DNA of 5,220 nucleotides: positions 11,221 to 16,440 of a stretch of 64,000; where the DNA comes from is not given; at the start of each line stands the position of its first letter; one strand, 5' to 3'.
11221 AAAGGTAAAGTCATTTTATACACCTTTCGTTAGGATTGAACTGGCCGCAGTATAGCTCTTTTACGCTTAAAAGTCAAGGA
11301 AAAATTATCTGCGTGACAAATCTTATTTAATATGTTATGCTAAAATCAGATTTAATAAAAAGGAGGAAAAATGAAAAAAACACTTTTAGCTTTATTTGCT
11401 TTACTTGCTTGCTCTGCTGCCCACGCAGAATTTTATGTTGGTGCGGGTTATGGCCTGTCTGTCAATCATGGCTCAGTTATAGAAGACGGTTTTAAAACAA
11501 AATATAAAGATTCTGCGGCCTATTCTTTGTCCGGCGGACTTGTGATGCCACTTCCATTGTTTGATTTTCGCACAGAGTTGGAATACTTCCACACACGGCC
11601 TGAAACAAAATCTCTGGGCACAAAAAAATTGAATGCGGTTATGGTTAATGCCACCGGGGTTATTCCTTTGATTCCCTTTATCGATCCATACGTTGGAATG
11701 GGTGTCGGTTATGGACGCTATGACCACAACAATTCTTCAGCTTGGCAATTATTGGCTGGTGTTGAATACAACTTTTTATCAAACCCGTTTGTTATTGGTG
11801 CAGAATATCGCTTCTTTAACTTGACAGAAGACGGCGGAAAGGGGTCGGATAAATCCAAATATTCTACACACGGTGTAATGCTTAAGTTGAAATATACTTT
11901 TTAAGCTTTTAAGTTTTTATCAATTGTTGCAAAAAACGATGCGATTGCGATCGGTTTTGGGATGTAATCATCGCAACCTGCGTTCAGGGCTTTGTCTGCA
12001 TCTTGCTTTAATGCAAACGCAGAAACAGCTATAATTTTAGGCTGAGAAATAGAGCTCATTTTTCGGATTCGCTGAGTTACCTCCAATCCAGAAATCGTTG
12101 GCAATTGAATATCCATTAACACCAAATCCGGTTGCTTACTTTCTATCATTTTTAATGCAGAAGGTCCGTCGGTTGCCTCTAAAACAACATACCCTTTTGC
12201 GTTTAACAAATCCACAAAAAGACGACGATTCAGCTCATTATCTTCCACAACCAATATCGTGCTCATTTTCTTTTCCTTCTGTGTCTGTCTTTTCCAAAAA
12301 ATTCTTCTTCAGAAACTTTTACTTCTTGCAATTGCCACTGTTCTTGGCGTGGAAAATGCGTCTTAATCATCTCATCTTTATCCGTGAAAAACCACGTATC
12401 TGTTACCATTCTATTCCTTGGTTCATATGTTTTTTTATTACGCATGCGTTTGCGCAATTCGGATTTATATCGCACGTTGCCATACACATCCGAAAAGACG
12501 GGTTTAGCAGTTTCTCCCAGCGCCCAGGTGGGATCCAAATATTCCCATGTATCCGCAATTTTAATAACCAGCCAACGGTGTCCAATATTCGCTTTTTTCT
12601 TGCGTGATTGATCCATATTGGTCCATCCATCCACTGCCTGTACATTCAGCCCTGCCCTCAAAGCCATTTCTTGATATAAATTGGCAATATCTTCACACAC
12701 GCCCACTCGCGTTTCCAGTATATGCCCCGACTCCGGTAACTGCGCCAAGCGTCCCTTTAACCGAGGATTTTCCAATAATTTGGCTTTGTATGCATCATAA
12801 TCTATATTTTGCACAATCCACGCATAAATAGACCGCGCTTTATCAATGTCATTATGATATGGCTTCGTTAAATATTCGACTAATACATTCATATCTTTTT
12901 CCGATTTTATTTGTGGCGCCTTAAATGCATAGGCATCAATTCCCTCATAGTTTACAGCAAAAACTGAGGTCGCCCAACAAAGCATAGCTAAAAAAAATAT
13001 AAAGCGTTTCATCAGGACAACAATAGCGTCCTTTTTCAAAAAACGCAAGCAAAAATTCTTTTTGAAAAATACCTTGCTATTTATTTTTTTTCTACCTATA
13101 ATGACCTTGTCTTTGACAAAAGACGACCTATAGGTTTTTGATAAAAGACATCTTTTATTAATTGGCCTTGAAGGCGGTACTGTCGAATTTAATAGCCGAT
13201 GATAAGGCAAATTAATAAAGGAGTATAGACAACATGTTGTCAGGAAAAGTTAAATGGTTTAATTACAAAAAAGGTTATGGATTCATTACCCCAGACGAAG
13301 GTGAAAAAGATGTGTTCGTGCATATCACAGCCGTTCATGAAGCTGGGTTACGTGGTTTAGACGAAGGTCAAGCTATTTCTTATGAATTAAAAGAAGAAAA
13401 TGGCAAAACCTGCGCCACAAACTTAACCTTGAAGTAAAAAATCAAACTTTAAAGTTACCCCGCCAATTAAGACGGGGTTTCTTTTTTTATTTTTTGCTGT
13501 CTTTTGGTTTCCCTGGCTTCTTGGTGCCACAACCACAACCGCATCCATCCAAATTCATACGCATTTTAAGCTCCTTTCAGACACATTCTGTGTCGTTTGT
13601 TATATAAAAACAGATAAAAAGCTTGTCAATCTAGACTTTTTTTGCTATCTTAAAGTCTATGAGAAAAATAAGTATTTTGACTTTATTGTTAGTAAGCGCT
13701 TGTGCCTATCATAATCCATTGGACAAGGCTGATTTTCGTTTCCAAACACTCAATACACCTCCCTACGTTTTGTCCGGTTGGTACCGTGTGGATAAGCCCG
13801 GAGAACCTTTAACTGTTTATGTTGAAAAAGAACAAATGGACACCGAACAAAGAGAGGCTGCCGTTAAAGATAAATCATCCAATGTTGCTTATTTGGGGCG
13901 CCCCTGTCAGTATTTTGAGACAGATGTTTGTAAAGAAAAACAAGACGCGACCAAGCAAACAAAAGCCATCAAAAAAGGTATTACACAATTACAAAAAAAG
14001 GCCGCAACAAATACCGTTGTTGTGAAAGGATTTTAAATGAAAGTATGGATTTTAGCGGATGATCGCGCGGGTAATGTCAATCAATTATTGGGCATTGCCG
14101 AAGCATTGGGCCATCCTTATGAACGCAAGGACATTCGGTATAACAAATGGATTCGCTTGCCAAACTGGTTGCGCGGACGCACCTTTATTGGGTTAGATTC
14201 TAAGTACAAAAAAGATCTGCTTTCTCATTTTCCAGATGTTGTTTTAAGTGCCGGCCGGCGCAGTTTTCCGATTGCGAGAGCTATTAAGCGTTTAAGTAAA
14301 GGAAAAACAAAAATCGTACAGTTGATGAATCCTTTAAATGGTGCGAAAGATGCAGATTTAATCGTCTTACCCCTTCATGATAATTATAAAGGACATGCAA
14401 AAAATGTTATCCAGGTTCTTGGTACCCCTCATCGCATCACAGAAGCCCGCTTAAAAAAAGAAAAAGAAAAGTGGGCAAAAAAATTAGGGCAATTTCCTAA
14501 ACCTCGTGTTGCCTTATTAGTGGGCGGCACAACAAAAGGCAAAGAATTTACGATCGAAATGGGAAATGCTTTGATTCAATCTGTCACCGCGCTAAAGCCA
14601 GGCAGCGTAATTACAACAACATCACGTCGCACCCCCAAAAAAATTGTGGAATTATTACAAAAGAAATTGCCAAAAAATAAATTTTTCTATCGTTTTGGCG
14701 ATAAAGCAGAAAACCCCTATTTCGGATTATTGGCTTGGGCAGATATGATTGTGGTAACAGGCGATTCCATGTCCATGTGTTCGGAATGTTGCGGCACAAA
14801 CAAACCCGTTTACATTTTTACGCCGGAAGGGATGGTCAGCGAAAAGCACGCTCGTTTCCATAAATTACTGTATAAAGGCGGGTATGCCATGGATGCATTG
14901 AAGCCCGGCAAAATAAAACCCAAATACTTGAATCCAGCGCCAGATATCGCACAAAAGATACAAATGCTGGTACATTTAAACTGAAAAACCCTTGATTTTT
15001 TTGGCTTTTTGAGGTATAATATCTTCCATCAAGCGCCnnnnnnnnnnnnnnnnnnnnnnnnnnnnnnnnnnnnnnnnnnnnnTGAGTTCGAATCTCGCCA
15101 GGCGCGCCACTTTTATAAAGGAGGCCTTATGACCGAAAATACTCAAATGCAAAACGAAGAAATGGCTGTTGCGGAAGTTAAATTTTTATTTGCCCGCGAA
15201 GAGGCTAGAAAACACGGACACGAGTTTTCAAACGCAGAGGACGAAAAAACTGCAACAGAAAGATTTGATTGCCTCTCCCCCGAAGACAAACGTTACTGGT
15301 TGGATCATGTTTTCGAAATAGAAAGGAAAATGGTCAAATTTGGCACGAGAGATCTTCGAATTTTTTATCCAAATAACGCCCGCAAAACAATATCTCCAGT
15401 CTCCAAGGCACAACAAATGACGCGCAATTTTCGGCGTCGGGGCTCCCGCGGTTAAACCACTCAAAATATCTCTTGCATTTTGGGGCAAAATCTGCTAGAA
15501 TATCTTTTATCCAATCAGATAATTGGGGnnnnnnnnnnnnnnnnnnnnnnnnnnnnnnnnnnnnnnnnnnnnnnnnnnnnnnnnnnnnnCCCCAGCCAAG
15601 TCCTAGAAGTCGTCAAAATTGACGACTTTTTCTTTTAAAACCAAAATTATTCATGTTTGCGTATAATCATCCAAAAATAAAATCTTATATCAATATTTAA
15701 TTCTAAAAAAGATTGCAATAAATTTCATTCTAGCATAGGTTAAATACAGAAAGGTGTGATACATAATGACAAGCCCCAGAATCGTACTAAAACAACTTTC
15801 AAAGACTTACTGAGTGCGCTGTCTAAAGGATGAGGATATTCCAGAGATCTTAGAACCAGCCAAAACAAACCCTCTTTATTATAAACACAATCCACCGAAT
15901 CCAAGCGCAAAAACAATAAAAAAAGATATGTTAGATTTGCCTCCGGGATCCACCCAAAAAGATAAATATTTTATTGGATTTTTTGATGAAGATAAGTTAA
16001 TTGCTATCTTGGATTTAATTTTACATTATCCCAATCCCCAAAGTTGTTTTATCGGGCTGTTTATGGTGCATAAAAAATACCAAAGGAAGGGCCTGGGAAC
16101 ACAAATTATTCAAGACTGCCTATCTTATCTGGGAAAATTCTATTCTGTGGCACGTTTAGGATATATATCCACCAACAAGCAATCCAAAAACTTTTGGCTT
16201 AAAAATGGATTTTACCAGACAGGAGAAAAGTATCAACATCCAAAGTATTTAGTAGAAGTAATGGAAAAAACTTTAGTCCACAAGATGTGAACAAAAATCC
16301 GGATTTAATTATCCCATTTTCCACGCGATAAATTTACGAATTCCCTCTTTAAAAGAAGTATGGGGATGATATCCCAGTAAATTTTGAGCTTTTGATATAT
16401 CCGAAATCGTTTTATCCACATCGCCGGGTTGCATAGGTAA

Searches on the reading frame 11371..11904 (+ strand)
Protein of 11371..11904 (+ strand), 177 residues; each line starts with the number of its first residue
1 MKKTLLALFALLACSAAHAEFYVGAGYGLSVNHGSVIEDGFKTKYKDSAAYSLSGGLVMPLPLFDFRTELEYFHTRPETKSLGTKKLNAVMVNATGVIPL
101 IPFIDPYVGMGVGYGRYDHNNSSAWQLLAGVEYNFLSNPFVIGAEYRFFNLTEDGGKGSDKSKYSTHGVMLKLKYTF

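Call 79: search_protein_families(library=pfam, proteins=[window:11371-11904:+], max_evalue=0.0001)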
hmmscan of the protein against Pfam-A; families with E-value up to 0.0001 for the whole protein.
window:11371-11904:+ (177 aa): 2 families
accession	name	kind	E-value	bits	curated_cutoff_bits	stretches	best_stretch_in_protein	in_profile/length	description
PF13505.12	OMP_b-brl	-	3.7e-12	47.2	28.7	1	5-177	2-175/175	Outer membrane protein beta-barrel domain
PF01389.23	OmpA_membrane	-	3.7e-05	24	21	0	17-156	2-156/180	OmpA-like transmembrane domain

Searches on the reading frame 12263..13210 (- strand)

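Call 79: search_protein_families(library=pfam, proteins=[window:12263-13210:-], max_evalue=0.0001)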
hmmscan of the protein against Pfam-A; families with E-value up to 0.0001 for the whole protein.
window:12263-13210:- (315 aa): 2 families
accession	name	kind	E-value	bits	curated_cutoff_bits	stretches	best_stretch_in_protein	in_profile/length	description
PF01841.26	Transglut_core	-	4.4e-11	43.4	23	1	110-227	3-108/108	Transglutaminase-like superfamily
PF04473.18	DUF553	-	2.2e-08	34.1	20.5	1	118-226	12-112/140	Transglutaminase-like domain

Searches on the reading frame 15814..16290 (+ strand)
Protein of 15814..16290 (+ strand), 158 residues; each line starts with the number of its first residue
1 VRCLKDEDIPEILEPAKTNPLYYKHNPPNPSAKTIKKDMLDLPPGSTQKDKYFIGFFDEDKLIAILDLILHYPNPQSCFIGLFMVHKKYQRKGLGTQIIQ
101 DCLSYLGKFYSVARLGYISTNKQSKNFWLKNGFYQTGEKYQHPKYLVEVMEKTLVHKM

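Call 79: search_protein_families(library=pfam, proteins=[window:15814-16290:+], max_evalue=0.0001)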
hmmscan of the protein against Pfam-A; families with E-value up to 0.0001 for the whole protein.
window:15814-16290:+ (158 aa): 3 families
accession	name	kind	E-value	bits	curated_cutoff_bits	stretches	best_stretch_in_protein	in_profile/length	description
PF00583.31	Acetyltransf_1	-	1e-10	42.3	20.7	1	47-133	30-116/116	Acetyltransferase (GNAT) family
PF13673.13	Acetyltransf_10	-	2e-09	37.9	23.6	1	48-153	28-127/128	Acetyltransferase (GNAT) domain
PF13508.13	Acetyltransf_7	-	8e-08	33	27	1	57-134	9-83/84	Acetyltransferase (GNAT) domain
